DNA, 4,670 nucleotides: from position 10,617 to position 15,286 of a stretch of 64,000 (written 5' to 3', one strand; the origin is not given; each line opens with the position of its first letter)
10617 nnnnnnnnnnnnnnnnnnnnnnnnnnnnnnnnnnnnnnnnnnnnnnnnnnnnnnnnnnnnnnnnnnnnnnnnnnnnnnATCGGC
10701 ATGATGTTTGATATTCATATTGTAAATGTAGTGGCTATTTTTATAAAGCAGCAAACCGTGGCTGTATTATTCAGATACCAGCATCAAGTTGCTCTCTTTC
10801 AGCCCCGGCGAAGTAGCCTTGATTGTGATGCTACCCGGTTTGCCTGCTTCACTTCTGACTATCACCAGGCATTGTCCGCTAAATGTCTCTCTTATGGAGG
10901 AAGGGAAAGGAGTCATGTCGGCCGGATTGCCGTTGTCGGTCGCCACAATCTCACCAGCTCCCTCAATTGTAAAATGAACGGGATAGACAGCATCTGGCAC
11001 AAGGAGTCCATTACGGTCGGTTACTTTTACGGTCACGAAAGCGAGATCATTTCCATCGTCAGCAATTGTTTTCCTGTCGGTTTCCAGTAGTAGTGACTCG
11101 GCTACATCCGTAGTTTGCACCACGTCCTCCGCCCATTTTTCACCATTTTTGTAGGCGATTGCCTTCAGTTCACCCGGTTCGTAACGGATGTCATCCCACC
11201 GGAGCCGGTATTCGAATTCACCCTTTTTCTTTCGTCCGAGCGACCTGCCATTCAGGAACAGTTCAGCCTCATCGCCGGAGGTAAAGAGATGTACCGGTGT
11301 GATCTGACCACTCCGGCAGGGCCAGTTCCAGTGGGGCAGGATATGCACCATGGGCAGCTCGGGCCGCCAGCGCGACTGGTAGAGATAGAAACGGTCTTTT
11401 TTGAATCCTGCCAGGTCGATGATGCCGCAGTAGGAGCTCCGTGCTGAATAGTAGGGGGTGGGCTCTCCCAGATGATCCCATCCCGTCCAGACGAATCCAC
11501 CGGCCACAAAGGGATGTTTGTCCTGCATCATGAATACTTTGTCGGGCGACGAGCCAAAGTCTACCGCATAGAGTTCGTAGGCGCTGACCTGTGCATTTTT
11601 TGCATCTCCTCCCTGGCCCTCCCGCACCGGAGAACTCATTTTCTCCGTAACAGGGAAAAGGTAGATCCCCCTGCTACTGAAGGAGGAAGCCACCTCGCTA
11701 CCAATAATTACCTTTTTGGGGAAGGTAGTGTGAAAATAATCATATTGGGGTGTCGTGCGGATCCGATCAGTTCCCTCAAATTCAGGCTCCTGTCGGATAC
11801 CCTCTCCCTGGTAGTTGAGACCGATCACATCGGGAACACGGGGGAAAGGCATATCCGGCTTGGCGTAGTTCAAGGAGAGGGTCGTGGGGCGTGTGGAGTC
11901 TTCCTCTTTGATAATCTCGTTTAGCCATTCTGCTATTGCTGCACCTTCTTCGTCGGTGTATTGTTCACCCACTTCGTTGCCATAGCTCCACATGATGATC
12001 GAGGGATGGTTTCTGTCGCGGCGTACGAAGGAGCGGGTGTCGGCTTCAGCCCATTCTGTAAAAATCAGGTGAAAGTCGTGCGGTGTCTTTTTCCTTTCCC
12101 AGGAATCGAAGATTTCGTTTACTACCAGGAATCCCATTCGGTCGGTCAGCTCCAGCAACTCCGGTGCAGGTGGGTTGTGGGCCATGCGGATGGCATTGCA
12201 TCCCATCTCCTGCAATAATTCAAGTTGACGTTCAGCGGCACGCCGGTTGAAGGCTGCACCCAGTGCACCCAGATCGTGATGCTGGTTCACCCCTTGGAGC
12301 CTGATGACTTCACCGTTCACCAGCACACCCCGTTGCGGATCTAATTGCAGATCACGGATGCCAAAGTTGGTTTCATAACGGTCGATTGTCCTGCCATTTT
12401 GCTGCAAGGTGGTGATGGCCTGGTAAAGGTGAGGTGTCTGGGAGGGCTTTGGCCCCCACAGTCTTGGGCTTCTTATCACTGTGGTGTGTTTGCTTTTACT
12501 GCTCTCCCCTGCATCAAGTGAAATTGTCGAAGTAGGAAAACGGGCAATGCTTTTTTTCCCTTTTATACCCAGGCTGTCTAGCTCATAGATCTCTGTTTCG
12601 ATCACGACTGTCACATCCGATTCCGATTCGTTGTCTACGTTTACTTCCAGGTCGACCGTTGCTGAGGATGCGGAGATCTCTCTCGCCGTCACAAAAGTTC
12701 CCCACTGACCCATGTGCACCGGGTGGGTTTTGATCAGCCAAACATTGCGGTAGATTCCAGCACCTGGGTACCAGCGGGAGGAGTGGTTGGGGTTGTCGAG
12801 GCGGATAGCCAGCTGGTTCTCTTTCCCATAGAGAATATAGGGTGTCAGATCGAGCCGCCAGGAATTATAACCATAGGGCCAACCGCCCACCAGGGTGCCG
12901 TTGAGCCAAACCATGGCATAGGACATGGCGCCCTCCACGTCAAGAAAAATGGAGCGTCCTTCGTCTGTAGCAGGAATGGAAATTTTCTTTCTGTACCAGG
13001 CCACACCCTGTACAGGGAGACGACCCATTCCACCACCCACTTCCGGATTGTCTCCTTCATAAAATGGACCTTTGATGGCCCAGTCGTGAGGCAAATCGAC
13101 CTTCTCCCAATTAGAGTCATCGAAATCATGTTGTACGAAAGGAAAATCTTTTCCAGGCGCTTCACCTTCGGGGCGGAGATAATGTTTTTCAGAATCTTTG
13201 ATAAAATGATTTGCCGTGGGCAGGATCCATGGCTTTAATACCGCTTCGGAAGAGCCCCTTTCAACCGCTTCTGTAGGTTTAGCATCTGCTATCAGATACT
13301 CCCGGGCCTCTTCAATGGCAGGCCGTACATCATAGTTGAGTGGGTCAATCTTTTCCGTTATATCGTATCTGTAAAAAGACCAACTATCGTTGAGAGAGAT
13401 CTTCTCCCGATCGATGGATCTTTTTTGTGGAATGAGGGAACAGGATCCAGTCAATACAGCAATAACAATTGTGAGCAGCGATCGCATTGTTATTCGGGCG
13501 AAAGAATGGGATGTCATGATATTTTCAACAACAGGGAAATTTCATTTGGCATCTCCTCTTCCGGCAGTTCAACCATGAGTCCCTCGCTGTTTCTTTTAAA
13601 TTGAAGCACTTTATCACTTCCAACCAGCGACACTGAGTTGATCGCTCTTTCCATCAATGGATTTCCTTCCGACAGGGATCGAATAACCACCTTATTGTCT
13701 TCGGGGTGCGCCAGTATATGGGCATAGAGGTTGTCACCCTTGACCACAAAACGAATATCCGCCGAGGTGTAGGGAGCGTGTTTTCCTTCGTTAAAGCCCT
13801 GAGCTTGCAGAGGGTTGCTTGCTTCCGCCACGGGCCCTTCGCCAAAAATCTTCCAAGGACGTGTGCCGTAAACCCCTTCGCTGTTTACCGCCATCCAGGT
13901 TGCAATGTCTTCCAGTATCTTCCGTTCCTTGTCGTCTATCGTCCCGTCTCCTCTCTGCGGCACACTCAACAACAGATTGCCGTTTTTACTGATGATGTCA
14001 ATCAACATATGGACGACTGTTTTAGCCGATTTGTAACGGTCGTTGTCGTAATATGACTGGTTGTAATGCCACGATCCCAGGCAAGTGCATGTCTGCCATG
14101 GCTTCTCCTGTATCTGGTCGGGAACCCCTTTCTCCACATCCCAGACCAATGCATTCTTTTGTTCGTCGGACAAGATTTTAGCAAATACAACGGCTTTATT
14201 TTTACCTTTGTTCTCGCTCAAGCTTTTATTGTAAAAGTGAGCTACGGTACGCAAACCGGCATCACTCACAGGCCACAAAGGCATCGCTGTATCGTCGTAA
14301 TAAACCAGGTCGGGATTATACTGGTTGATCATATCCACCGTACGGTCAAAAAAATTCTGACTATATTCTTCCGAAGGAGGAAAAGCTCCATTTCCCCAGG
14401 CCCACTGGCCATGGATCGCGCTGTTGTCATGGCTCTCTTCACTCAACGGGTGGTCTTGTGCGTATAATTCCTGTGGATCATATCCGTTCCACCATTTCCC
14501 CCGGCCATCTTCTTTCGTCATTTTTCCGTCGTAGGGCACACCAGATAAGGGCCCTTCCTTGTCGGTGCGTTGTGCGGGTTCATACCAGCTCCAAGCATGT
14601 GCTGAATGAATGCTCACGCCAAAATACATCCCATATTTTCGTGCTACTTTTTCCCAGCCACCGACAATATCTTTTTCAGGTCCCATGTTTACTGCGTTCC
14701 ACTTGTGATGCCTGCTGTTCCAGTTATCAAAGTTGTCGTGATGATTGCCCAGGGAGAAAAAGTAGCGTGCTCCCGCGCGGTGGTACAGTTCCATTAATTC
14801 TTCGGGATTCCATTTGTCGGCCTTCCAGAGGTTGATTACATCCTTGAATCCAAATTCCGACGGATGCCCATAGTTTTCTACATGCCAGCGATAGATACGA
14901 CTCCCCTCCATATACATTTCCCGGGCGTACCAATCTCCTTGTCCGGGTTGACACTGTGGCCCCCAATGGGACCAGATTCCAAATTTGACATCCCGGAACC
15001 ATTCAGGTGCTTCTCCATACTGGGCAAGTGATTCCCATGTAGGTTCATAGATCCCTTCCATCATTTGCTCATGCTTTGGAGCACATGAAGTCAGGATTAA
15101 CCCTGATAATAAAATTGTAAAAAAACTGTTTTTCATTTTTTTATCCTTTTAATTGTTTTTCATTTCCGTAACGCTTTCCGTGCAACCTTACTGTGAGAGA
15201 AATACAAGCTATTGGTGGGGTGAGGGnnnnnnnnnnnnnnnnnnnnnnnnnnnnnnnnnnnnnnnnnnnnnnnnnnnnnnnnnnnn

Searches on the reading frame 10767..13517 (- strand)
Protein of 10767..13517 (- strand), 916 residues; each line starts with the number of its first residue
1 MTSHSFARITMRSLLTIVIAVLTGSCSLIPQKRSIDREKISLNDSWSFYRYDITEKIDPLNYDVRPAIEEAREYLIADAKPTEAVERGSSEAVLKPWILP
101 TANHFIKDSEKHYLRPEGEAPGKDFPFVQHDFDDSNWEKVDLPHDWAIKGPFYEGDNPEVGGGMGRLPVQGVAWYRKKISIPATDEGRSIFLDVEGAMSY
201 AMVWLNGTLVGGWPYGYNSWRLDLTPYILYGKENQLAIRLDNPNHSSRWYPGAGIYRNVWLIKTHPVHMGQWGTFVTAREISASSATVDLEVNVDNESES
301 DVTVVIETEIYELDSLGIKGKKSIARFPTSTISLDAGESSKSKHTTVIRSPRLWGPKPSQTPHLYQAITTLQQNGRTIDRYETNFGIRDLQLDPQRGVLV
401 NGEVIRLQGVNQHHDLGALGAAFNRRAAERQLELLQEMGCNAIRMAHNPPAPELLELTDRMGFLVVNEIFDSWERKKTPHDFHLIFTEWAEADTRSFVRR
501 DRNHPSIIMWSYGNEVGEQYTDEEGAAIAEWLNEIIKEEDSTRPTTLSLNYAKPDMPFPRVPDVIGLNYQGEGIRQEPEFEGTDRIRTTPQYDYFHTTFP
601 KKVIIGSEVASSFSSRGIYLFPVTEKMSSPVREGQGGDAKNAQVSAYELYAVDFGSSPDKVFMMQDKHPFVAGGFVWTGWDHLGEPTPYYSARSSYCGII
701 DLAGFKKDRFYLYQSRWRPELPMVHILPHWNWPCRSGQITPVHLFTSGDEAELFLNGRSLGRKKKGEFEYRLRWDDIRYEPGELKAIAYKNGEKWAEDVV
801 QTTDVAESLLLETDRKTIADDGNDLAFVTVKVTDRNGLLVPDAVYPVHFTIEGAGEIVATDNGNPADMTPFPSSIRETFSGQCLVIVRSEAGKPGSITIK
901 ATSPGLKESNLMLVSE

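Call 11: search_protein_families(library=pfam, proteins=[window:10767-13517:-], max_evalue=0.0001)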
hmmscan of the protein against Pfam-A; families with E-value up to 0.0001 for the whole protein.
window:10767-13517:- (916 aa): 8 families
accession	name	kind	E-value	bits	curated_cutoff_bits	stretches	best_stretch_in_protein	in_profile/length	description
PF18565.7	Glyco_hydro2_C5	-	1.6e-33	115.1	32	1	810-910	2-101/103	Glycoside hydrolase family 2 C-terminal domain 5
PF02836.23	Glyco_hydro_2_C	-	3.8e-25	89.1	21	1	398-548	8-161/302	Glycosyl hydrolases family 2, TIM barrel domain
PF16355.11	DUF4982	-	2e-23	82.5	23.9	1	737-796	1-61/61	Domain of unknown function (DUF4982)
PF00703.27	Glyco_hydro_2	-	2.6e-16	60.8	23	1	275-388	7-109/109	Glycosyl hydrolases family 2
PF02837.24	Glyco_hydro_2_N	-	3.9e-15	56.6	28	1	138-264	32-168/169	Glycosyl hydrolases family 2, sugar binding domain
PF22666.2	Glyco_hydro_2_N2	-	2.5e-07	31.3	27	1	173-246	50-123/167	Glycosyl hydrolase 2 galactose-binding domain-like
PF21467.3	BetaGal_gal-bd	-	5.4e-06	26.9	27.3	0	173-215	2-43/62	Beta-galactosidase, galactose-binding domain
PF13364.12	BetaGal_ABD2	-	6.4e-05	24.1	23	0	170-245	34-111/112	Beta-galactosidase second all-beta domain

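Call 97: search_solved_structures(query=window:10767-13517:-, max_evalue=1e-20)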
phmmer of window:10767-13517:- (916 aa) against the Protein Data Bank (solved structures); distinct sequences matched with E-value up to 1e-20: 85 (the best 60 are shown).
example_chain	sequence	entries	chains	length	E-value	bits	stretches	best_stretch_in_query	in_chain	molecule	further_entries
5t98_A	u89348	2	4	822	3.6e-176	591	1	131-910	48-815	Glycoside Hydrolase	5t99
9bey_A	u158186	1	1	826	2e-174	585.2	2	122-780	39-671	GH2 beta-galactosidase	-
7cwd_A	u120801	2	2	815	7.3e-164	550.2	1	131-913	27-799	beta-glalactosidase | beta-galactosidase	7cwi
4ypj_A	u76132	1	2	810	5.1e-163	547.4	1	130-909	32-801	Beta galactosidase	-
8q2h_A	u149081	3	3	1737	4.7e-162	544.2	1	130-909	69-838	beta-galactosidase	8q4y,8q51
6qub_B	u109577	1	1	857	1e-128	433.9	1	131-763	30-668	Beta-galactosidase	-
6qub_A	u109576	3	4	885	1.2e-128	433.7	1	131-763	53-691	Beta-galactosidase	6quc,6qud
5dmy_A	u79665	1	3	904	1.5e-127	430.1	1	131-763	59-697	Beta-galactosidase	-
7nit_A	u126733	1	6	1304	2e-127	429.6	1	131-763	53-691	Beta-galactosidase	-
3gm8_A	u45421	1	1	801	1e-121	410.7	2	131-620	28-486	Glycoside hydrolase family 2, candidate beta-glycosidase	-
4cu6_A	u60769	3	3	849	1e-118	400.8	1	128-910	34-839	BETA-GALACTOSIDASE | GLYCOSIDE HYDROLASE 2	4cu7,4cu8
4cuc_A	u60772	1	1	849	2.4e-118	399.5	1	128-910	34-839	BETA-GALACTOSIDASE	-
6b6l_A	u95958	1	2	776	4.3e-117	395.4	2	130-570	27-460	Glycosyl hydrolase family 2, sugar binding domain protein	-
7rsk_A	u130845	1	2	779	4.5e-117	395.3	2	130-569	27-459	Glycosyl hydrolase family 2, sugar binding domain protein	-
5t9a_A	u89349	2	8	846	1.5e-102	347.3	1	131-520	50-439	Glycoside Hydrolase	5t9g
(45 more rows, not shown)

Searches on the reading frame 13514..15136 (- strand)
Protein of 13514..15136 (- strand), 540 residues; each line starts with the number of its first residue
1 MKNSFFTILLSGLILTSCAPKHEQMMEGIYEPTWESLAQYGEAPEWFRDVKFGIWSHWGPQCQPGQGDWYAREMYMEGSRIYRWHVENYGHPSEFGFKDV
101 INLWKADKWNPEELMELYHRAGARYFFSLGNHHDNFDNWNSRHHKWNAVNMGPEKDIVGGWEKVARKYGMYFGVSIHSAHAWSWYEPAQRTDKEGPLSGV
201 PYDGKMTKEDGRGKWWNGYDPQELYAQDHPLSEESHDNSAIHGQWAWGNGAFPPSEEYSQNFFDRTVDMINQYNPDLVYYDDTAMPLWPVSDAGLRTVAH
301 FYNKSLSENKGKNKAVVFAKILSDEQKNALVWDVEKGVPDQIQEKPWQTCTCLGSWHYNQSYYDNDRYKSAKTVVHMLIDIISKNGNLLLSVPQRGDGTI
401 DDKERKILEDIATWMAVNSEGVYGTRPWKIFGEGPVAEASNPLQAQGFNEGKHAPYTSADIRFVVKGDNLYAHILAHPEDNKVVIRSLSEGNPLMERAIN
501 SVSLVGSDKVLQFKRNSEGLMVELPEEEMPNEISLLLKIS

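Call 11: search_protein_families(library=pfam, proteins=[window:13514-15136:-], max_evalue=0.0001)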
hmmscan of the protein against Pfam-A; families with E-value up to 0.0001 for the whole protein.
window:13514-15136:- (540 aa): 2 families
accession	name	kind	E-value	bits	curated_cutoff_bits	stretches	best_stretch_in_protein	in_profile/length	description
PF01120.23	Alpha_L_fucos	-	2.6e-87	293.9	25.2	1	22-420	6-345/345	Alpha-L-fucosidase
PF16757.11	Fucosidase_C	-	8.5e-09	36.3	25.6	1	458-539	6-87/88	Alpha-L-fucosidase C-terminal domain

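Call 98: search_solved_structures(query=window:13514-15136:-, max_evalue=1e-20)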
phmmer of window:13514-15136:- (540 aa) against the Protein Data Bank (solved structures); distinct sequences matched with E-value up to 1e-20: 12.
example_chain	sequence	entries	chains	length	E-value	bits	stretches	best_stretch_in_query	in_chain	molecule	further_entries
7snk_A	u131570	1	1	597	1.9e-83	284.3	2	252-539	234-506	Alpha-L-fucosidase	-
7ljj_A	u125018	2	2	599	2.2e-83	284.2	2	252-539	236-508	Exo-alpha-L-galactosidase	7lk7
7lnp_A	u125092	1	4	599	1.1e-82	281.8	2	252-539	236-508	Exo-alpha-L-galactosidase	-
9lxl_A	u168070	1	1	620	1e-55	192.8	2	26-193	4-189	alpha-L-fucosidase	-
4ni3_A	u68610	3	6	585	2.9e-54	188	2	254-529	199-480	Alpha-fucosidase GH29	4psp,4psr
1hl8_A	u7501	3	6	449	4.6e-37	131.2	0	66-184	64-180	PUTATIVE ALPHA-L-FUCOSIDASE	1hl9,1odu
2zwy_A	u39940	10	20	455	5.2e-37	131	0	66-184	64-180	Alpha-L-fucosidase, putative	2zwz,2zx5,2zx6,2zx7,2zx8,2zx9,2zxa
2wsp_A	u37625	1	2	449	1.4e-36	129.6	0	66-184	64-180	ALPHA-L-FUCOSIDASE, PUTATIVE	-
9s0x_A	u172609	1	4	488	1e-35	126.8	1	344-529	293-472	Alpha-L-fucosidase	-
7xsg_A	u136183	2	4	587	1.4e-33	119.7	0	26-182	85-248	Alpha-L-fucosidase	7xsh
7xsf_A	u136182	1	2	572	1.4e-29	106.5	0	344-431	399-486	Alpha-L-fucosidase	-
7pls_A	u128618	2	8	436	8.5e-26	94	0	30-194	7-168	Tissue alpha-L-fucosidase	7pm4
